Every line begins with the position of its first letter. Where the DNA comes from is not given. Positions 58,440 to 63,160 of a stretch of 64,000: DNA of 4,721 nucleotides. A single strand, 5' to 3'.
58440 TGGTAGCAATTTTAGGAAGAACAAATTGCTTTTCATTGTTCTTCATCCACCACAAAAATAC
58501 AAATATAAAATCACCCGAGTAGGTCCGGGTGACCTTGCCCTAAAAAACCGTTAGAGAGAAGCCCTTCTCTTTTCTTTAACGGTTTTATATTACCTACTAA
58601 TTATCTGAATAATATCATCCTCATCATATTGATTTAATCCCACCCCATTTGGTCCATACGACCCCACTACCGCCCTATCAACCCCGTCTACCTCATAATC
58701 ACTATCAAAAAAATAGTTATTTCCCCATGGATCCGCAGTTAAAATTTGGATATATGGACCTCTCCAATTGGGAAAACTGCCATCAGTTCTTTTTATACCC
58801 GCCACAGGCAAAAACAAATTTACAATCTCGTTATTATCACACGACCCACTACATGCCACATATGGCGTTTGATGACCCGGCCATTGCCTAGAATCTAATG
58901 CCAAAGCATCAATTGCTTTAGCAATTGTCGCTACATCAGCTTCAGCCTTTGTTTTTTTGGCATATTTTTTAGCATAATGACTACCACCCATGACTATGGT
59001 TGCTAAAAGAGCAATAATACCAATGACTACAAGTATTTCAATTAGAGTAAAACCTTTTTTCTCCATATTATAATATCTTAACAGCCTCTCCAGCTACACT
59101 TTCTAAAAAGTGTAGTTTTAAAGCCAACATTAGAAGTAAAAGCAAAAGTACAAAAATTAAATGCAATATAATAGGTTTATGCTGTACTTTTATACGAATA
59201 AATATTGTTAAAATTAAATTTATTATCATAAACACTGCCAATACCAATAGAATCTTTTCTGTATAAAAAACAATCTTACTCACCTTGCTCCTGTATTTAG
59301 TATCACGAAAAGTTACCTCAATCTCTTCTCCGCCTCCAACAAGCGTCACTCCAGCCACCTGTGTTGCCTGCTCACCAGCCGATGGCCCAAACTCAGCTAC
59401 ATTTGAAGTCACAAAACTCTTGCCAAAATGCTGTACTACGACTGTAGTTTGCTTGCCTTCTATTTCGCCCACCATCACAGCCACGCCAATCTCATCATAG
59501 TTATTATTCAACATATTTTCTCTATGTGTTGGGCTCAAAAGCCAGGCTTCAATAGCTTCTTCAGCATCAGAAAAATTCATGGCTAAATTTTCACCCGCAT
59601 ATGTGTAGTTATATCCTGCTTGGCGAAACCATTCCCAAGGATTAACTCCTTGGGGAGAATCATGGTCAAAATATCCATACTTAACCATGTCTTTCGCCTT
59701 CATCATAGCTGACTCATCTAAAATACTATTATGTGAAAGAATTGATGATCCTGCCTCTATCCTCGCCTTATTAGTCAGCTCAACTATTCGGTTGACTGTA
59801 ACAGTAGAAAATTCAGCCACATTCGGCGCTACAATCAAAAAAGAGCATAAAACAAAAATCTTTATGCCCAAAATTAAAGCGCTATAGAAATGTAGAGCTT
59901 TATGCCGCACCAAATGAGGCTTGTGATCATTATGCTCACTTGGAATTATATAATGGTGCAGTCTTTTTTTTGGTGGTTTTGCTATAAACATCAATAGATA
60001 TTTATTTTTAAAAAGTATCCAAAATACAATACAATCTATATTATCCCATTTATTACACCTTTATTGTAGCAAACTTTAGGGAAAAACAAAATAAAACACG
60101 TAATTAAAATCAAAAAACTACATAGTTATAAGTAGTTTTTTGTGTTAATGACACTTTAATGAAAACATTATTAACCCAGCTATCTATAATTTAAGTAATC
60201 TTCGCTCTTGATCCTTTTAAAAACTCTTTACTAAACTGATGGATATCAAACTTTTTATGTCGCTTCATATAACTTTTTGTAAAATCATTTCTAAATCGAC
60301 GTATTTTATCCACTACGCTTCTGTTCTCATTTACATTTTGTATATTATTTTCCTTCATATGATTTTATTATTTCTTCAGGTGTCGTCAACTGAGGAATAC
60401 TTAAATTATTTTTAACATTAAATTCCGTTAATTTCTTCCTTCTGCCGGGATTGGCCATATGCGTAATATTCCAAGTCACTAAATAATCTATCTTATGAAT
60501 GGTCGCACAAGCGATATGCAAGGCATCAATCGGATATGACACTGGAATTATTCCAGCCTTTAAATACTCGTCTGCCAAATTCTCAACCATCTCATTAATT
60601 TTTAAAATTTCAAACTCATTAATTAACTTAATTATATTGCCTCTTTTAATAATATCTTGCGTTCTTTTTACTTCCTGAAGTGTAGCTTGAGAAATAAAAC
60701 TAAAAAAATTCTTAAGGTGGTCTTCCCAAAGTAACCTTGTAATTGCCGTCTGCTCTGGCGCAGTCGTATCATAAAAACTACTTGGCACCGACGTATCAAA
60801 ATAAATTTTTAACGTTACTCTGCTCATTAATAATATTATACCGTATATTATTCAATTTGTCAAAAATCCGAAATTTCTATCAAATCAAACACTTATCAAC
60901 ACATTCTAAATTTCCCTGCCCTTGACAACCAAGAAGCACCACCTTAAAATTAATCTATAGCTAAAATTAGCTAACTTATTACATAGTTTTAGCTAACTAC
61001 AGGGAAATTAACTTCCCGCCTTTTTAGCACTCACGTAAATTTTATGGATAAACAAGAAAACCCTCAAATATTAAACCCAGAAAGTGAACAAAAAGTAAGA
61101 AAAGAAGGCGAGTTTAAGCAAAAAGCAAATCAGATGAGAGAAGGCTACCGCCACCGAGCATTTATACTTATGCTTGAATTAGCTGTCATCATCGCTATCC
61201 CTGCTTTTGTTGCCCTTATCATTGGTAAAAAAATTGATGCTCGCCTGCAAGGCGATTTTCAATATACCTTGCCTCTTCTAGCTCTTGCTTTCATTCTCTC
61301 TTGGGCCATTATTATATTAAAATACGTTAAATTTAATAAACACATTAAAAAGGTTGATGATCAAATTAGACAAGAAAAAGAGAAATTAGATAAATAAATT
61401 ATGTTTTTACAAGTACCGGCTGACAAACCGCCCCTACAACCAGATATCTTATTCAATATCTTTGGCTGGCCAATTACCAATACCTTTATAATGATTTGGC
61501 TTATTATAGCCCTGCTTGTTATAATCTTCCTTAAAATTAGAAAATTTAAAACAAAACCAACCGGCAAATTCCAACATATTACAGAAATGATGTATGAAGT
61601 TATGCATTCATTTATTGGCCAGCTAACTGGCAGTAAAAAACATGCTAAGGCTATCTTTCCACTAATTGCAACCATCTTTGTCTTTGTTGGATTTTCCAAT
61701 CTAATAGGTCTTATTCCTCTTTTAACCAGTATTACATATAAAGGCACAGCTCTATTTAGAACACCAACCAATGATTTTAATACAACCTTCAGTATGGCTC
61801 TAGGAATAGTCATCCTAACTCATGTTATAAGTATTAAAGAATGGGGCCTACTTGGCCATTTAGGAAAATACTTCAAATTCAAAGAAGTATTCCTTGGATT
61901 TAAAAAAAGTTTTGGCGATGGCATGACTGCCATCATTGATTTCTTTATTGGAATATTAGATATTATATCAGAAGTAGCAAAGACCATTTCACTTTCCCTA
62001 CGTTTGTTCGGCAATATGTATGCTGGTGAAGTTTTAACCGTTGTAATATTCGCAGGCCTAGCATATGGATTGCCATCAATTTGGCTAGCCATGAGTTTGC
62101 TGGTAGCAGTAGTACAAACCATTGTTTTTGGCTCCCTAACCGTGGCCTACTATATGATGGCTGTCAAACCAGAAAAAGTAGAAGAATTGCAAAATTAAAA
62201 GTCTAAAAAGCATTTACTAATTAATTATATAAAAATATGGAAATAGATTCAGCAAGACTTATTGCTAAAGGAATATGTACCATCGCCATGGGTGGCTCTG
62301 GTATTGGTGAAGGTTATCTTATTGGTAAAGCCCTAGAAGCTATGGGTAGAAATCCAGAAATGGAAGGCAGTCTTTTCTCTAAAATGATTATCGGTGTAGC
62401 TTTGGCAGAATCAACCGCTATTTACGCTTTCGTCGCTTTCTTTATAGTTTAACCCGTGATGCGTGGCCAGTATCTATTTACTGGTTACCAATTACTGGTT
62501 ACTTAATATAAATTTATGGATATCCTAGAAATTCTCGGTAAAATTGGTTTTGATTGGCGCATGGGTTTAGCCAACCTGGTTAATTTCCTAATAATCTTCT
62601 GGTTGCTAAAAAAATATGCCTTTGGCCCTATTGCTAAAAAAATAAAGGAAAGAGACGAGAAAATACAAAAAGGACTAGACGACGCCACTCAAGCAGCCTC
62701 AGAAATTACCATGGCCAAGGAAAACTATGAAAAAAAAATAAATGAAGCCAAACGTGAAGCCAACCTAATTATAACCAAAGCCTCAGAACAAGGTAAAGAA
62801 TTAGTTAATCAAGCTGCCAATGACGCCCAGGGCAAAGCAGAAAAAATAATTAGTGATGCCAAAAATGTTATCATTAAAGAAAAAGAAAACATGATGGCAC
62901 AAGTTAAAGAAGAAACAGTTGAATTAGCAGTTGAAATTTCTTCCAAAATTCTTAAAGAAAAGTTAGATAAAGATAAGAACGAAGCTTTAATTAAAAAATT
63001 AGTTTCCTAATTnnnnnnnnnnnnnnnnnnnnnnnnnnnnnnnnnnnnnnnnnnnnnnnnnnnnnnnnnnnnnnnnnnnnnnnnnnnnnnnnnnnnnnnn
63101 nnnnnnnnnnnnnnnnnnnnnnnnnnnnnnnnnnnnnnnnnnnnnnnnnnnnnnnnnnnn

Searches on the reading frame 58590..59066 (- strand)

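Call 16: search_protein_families(library=pfam, proteins=[window:58590-59066:-], max_evalue=0.001)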
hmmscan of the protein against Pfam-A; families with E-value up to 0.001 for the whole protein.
window:58590-59066:- (158 aa): 2 families
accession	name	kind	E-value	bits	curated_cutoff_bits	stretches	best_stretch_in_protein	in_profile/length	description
PF08334.16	T2SSG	-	1e-08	35.6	21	1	96-143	51-96/108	Type II secretion system (T2SS), protein G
PF07963.17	N_methyl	-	1.1e-06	28.4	21.2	1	3-26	4-27/27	Prokaryotic N-terminal methylation motif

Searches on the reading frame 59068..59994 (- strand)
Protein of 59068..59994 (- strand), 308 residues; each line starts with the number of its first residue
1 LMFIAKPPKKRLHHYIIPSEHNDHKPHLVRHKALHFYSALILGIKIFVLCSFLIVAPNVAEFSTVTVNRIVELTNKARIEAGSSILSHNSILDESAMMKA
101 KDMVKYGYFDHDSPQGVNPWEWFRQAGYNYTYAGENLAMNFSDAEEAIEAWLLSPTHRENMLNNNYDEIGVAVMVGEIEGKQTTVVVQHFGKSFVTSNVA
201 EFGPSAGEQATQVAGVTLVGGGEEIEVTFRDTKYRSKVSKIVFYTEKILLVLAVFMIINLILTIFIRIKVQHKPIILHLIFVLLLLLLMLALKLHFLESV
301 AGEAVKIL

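Call 16: search_protein_families(library=pfam, proteins=[window:59068-59994:-], max_evalue=0.001)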
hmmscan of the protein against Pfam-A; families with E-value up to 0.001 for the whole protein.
window:59068-59994:- (308 aa): 1 family
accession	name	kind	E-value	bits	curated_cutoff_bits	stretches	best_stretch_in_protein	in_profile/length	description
PF00188.32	CAP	-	2e-19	71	21.1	1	72-190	2-117/117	Cysteine-rich secretory protein family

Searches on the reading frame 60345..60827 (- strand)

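Call 55: search_protein_families(library=pfam, proteins=[window:60345-60827:-], max_evalue=0.001)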
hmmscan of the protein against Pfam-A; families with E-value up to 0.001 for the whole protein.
window:60345-60827:- (160 aa): 1 family
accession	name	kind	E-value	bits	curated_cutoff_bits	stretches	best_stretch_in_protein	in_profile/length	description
PF01850.27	PIN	-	1.1e-05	26.5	23.6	1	8-118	1-109/120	PIN domain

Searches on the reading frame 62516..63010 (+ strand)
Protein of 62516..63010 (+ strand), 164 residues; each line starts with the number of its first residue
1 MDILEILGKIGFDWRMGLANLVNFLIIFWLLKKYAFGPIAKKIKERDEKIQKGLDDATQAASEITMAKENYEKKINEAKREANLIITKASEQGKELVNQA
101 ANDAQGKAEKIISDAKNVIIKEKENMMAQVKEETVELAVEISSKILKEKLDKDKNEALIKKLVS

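Call 55: search_protein_families(library=pfam, proteins=[window:62516-63010:+], max_evalue=0.001)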
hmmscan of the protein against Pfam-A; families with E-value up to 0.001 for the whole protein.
window:62516-63010:+ (164 aa): 1 family
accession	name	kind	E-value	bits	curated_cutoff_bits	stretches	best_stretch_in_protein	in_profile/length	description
PF00430.23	ATP-synt_B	-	3.4e-27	95.6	28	1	19-146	4-131/132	ATP synthase B/B' CF(0)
